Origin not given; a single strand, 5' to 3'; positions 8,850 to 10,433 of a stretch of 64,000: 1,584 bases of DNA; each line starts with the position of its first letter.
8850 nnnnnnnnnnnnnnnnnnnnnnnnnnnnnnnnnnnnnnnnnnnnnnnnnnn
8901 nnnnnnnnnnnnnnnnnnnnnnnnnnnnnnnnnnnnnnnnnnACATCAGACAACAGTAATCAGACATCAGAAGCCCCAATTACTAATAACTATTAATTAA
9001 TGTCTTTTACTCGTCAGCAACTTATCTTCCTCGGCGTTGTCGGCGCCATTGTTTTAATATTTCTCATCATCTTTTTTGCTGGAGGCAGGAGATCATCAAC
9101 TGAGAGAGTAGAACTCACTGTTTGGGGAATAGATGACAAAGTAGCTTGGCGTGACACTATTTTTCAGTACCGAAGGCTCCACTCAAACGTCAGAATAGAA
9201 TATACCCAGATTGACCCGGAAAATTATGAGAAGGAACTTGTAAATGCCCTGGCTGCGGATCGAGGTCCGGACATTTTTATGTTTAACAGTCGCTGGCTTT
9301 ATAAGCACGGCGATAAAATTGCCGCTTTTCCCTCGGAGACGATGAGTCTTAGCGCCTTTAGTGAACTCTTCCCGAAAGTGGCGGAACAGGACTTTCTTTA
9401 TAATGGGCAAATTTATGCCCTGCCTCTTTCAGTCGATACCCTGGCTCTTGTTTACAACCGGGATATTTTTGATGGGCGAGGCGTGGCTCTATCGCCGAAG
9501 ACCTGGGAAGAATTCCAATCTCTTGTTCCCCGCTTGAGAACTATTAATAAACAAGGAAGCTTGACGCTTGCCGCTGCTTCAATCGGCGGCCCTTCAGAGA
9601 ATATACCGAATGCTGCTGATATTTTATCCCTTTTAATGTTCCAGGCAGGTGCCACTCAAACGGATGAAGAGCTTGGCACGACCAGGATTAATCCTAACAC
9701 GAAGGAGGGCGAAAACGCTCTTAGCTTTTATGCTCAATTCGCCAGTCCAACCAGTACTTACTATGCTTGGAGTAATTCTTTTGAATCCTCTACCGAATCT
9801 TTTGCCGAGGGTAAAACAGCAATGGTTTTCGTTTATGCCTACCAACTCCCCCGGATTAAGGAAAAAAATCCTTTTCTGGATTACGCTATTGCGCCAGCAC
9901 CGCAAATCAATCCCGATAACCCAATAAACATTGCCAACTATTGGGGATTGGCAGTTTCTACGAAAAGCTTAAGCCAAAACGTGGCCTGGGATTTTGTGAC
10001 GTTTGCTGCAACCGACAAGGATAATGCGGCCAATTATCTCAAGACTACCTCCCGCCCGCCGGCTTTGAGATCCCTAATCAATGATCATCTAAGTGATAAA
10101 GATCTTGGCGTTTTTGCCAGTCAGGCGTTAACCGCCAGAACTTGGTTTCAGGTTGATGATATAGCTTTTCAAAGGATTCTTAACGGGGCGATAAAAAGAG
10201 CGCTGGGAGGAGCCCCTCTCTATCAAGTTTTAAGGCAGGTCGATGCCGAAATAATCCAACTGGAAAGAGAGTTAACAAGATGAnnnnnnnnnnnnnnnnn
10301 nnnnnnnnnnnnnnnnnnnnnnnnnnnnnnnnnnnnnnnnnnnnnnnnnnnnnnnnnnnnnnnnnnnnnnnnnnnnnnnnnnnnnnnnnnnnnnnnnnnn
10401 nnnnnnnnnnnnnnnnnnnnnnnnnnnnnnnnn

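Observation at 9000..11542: Orphan solute-binding protein co-operonic with three paralogous T4SS-pilin-like two-TM proteins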

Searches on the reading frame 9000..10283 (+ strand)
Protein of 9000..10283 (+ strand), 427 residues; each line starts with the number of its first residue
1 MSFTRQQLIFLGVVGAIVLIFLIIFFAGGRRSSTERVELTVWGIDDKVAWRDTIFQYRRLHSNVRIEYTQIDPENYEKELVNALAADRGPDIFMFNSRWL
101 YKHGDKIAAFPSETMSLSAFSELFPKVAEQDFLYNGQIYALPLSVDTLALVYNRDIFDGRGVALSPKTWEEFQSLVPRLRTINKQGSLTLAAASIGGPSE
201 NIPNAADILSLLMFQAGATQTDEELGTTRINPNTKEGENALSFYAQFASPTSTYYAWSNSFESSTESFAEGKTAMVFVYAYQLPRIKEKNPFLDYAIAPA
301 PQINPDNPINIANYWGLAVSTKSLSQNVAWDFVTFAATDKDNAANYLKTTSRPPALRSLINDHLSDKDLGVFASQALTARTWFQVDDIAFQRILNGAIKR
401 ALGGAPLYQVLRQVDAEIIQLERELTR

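Call 3: search_protein_families(library=pfam, proteins=[window:9000-10283:+], max_evalue=1)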
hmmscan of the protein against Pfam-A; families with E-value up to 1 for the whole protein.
window:9000-10283:+ (427 aa): 2 families
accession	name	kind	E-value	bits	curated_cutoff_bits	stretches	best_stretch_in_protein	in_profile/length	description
PF01547.30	SBP_bac_1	-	8.1e-29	102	26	1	57-342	17-306/307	Bacterial extracellular solute-binding protein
PF13416.11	SBP_bac_8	-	7.4e-26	92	27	1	60-361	9-267/279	Bacterial extracellular solute-binding protein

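Call 4: search_protein_families(library=ncbifam, proteins=[window:9000-10283:+], max_evalue=1)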
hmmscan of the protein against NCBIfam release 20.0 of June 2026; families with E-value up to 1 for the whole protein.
window:9000-10283:+ (427 aa): 5 families
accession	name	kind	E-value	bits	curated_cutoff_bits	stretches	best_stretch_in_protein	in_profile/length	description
NF007011.0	PRK09474.1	equivalog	6.8e-12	44.9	291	1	29-333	23-306/396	maltose/maltodextrin ABC transporter substrate-binding protein MalE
NF053763.1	ABCarbgalBndGanS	equivalog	6.8e-09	35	700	2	32-188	34-185/420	galactooligosaccharide ABC transporter substrate-binding protein GanS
TIGR03850.1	bind_CPR_0540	equivalog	6.5e-06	25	299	1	135-177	148-189/437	carbohydrate ABC transporter substrate-binding protein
TIGR03851.1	chitin_NgcE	equivalog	0.0029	16.6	399.65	1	125-181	141-195/450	N-acetylglucosamine/diacetylchitobiose ABC transporter substrate-binding protein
NF008211.0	PRK10974.1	equivalog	0.013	14.1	411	1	135-185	135-187/439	sn-glycerol-3-phosphate ABC transporter substrate-binding protein UgpB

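Call 14: find_encoding_contigs(protein=window:9000-10283:+, flank=10000, max_places=6)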
Protein window:9000-10283:+ (427 aa): 1 contig read that carries it; 1 place shown.
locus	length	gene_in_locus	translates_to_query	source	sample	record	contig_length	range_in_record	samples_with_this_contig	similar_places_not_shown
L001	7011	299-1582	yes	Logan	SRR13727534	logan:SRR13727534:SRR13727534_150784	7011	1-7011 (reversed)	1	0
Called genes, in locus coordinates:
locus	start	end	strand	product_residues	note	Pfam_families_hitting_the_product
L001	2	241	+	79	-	?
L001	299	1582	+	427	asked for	PF01547:SBP_bac_1, PF13416:SBP_bac_8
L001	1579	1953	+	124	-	PF18895:T4SS_pilin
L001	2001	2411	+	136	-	PF18895:T4SS_pilin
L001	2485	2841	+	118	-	PF18895:T4SS_pilin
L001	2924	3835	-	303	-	-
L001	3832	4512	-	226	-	-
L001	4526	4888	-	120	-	-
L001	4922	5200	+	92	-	-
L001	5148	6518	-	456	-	PF00149:Metallophos, PF12850:Metallophos_2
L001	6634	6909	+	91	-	PF00312:Ribosomal_S15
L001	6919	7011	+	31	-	?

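Call 16: find_homologous_proteins(query=window:9000-10283:+, max_evalue=1e-10)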
Query window:9000-10283:+ (427 aa): 900 proteins with E <= 1e-10 among 8000 candidates; the best 120 are listed.
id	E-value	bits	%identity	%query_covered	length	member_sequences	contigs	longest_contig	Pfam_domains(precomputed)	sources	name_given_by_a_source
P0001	5.9e-283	956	100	100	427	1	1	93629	PF13416.12,PF01547.31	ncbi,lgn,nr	ncbi:MAG: extracellular solute-binding protein [Candidatus Colwellbacteria bacterium]|nr:extracellul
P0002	4.8e-232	788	82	100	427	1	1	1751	PF13416.12,PF01547.31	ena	-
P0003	8.9e-226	767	81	99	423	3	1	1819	PF13416.12,PF01547.31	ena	-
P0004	2.9e-160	552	58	99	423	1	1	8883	PF13416.12,PF01547.31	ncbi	-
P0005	2.0e-159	549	58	99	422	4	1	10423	PF13416.12,PF01547.31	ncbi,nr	ncbi:MAG: extracellular solute-binding protein [Candidatus Colwellbacteria bacterium]|nr:extracellul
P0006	1.3e-157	543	58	99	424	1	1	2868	PF13416.12,PF01547.31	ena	-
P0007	1.1e-156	540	82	70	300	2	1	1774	PF01547.31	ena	-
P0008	2.3e-156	539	57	99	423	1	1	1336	PF13416.12,PF01547.31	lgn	-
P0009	4.4e-155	535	58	99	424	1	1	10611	PF13416.12,PF01547.31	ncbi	ncbi:MAG: extracellular solute-binding protein [Candidatus Colwellbacteria bacterium]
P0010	5.0e-154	531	57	99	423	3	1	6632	PF01547.31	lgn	-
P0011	6.4e-153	528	56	99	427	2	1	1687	PF13416.12,PF01547.31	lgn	-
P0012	4.4e-152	525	55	99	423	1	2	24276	PF13416.12,PF01547.31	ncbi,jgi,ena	-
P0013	6.4e-152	524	56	99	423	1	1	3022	PF13416.12,PF01547.31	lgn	-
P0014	6.6e-151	521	54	99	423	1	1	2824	PF13416.12,PF01547.31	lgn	-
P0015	1.1e-150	520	55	99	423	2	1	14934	PF13416.12,PF01547.31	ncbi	-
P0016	8.4e-149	514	55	99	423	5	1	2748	PF13416.12,PF01547.31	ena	-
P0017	9.8e-149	514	56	99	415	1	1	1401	PF13416.12,PF01547.31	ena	-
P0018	6.9e-148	511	54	99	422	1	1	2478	PF13416.12,PF01547.31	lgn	-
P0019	8.5e-147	507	53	99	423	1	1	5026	PF13416.12,PF01547.31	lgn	-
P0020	2.6e-146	506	54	98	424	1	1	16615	PF13416.12,PF01547.31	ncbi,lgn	-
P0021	5.4e-146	505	54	99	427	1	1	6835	PF13416.12,PF01547.31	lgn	-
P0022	3.9e-142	492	52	99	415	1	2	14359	PF13416.12,PF01547.31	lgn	-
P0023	4.9e-142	492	52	99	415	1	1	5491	PF13416.12,PF01547.31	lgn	-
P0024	6.0e-133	462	49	98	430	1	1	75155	PF01547.31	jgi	jgi:multiple sugar transport system substrate-binding protein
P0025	7.0e-132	458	49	99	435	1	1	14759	PF13416.12,PF01547.31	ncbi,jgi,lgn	-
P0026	1.6e-126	441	50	93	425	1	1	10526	PF13416.12,PF01547.31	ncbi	-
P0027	4.3e-126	439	48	99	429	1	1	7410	PF13416.12,PF01547.31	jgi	-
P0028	7.4e-126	438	47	99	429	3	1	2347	PF13416.12,PF01547.31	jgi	jgi:ABC-type glycerol-3-phosphate transport system substrate-binding protein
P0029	9.8e-125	435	47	100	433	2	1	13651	PF13416.12,PF01547.31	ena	-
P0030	5.3e-124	432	51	93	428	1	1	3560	PF13416.12,PF01547.31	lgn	-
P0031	4.1e-123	429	45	99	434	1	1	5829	PF13416.12,PF01547.31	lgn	-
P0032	1.5e-122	428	48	99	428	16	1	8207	PF13416.12,PF01547.31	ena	-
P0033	1.6e-121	424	48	99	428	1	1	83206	PF13416.12,PF01547.31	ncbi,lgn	-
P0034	2.3e-121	424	48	95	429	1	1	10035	PF13416.12,PF01547.31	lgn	-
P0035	1.9e-120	421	47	99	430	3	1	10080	PF13416.12,PF01547.31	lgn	-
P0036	3.4e-120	420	49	99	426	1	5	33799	PF13416.12,PF01547.31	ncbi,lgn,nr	ncbi:MAG: extracellular solute-binding protein [Candidatus Colwellbacteria bacterium]|nr:extracellul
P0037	6.3e-119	416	48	94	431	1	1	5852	PF13416.12,PF01547.31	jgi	-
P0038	1.1e-118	415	47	94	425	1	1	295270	PF13416.12,PF01547.31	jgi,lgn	jgi:multiple sugar transport system substrate-binding protein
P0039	1.2e-118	415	45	99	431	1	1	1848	PF01547.31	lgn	-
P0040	1.6e-118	414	45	93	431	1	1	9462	PF13416.12,PF01547.31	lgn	-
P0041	2.9e-118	413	48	96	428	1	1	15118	PF13416.12,PF01547.31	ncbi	-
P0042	3.9e-118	413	47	94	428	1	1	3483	PF13416.12,PF01547.31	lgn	-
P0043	6.3e-118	412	45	95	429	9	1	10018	PF13416.12,PF01547.31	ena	-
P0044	7.0e-118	412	48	94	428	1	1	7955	PF13416.12,PF01547.31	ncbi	-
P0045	2.0e-116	407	45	99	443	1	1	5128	PF13416.12,PF01547.31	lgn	-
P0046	3.8e-116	406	48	94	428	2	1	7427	PF13416.12,PF01547.31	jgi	jgi:multiple sugar transport system substrate-binding protein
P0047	6.0e-116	406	45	99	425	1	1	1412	PF13416.12,PF01547.31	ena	-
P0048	1.0e-115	405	47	99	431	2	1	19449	PF13416.12,PF01547.31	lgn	-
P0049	1.1e-115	405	48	100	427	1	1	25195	PF01547.31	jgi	jgi:multiple sugar transport system substrate-binding protein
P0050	1.2e-115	405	47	95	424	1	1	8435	PF13416.12,PF01547.31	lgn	-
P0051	1.4e-115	405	45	99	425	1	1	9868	PF13416.12,PF01547.31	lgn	-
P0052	1.9e-115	404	47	95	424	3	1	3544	PF13416.12,PF01547.31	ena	-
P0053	3.0e-115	403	47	95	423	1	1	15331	PF13416.12,PF01547.31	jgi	jgi:multiple sugar transport system substrate-binding protein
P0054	6.8e-115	402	46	94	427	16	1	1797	PF13416.12,PF01547.31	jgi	-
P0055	1.7e-114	401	45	98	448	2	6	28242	PF01547.31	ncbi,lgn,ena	ncbi:MAG: extracellular solute-binding protein [Patescibacteria group bacterium]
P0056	2.1e-114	401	46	96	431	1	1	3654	PF01547.31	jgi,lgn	jgi:ABC-type glycerol-3-phosphate transport system substrate-binding protein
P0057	9.2e-114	399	44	99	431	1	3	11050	PF13416.12,PF01547.31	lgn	-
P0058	1.6e-113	398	47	94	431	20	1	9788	PF13416.12,PF01547.31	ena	-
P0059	2.1e-113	397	56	77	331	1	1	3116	PF13416.12,PF01547.31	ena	-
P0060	3.0e-113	397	45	98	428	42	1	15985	PF13416.12,PF01547.31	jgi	-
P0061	5.4e-113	396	46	95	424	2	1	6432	PF13416.12,PF01547.31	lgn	-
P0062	6.9e-113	396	46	100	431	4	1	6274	PF01547.31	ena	-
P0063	8.4e-113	395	46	95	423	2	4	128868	PF01547.31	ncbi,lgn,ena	ncbi:MAG: extracellular solute-binding protein [Patescibacteria group bacterium]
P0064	8.6e-113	395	47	94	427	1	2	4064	PF13416.12,PF01547.31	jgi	jgi:multiple sugar transport system substrate-binding protein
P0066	2.1e-112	394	45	99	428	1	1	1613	PF13416.12,PF01547.31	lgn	-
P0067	3.0e-112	394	46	95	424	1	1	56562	PF01547.31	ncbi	-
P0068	3.4e-112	393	45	99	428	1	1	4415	PF13416.12,PF01547.31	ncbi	-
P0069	6.8e-112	392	44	99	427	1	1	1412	PF13416.12,PF01547.31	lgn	-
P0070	8.8e-112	392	46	92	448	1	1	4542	PF01547.31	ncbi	-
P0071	1.2e-111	392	46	99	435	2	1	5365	PF13416.12,PF01547.31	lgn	-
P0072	1.3e-111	392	45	99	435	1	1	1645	PF01547.31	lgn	-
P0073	2.6e-111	391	54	77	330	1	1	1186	PF13416.12,PF01547.31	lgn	-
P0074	2.6e-111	390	48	88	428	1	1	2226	PF13416.12,PF01547.31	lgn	-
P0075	3.7e-111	390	44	98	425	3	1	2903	PF13416.12,PF01547.31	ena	-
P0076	4.0e-111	390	45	95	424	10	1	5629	PF13416.12,PF01547.31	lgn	-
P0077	6.9e-111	389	44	95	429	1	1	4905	PF13416.12,PF01547.31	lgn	-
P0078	1.3e-110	388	44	98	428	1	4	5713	PF01547.31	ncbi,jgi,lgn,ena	-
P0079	1.4e-110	388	46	95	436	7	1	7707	PF13416.12,PF01547.31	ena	-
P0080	1.5e-110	388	46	99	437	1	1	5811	PF01547.31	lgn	-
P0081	4.6e-110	386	43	95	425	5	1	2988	PF13416.12,PF01547.31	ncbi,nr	ncbi:MAG: extracellular solute-binding protein [Patescibacteria group bacterium]|nr:extracellular so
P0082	4.7e-110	386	44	100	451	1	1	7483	PF01547.31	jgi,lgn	jgi:multiple sugar transport system substrate-binding protein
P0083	7.9e-110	386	44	94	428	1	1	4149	PF01547.31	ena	-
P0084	8.9e-110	385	44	100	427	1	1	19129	PF13416.12,PF01547.31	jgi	-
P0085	1.4e-109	385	46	95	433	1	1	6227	PF13416.12,PF01547.31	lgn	-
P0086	1.6e-109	385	44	99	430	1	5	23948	PF13416.12,PF01547.31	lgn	-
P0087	1.8e-109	384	44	99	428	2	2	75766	PF13416.12,PF01547.31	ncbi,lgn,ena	ncbi:MAG: extracellular solute-binding protein [Patescibacteria group bacterium]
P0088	2.1e-109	384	45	99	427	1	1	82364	PF13416.12,PF01547.31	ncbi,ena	-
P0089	2.9e-109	384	45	95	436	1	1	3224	PF01547.31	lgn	-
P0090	4.3e-109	383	42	99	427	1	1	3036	PF13416.12,PF01547.31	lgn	-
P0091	4.9e-109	383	44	99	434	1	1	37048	PF01547.31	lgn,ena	-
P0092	5.4e-109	383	46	95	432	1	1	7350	PF13416.12,PF01547.31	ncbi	-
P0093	7.7e-109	382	45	95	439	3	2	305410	PF01547.31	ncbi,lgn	-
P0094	9.8e-109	382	44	92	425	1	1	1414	PF13416.12,PF01547.31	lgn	-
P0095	1.1e-108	382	45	98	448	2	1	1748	PF13416.12,PF01547.31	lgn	-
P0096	2.0e-108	381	46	93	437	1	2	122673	PF13416.12,PF01547.31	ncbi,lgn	-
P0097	3.1e-108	380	45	100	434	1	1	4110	PF13416.12,PF01547.31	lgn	-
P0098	4.1e-108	380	45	93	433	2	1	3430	PF13416.12,PF01547.31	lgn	-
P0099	4.4e-108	380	43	99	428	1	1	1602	PF01547.31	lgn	-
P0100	6.3e-108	379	47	86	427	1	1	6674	PF13416.12,PF01547.31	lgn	-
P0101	9.8e-108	379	42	100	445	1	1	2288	PF13416.12,PF01547.31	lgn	-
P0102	1.4e-107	378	46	95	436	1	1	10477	PF13416.12,PF01547.31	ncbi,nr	ncbi:MAG: extracellular solute-binding protein [Candidatus Liptonbacteria bacterium]|nr:extracellula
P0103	3.3e-107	377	43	99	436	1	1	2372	PF13416.12,PF01547.31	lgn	-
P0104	3.6e-107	377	45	95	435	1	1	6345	PF13416.12,PF01547.31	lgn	-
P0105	4.2e-107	377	45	95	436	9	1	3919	PF13416.12,PF01547.31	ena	-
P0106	4.2e-107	377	46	98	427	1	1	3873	PF13416.12,PF01547.31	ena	-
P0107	4.8e-107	376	43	96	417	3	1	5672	PF13416.12,PF01547.31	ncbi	-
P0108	5.7e-107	376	43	100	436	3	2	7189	PF13416.12,PF01547.31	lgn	-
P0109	6.3e-107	376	47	91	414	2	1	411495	PF13416.12,PF01547.31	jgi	jgi:multiple sugar transport system substrate-binding protein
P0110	6.4e-107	376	45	99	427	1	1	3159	PF13531.12,PF13416.12,PF01547.31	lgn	-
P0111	8.1e-107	376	47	90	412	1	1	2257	PF13416.12,PF01547.31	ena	-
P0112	1.5e-106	375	45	94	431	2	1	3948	PF13416.12,PF01547.31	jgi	-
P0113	2.6e-106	374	44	94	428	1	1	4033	PF01547.31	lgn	-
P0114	2.9e-106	374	45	94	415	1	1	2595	PF01547.31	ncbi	-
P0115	3.4e-106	374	42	99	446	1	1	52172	PF01547.31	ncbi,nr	ncbi:extracellular solute-binding protein [Patescibacteria group bacterium]|nr:extracellular solute-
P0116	4.3e-106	373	44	95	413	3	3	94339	PF13416.12,PF01547.31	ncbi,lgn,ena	-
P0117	5.1e-106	373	45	99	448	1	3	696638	PF13416.12,PF01547.31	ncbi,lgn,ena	-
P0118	5.3e-106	373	44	95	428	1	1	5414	PF13416.12,PF01547.31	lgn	-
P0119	5.9e-106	373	44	93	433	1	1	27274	PF13416.12,PF01547.31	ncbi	-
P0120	6.5e-106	373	44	95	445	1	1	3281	PF13416.12,PF01547.31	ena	-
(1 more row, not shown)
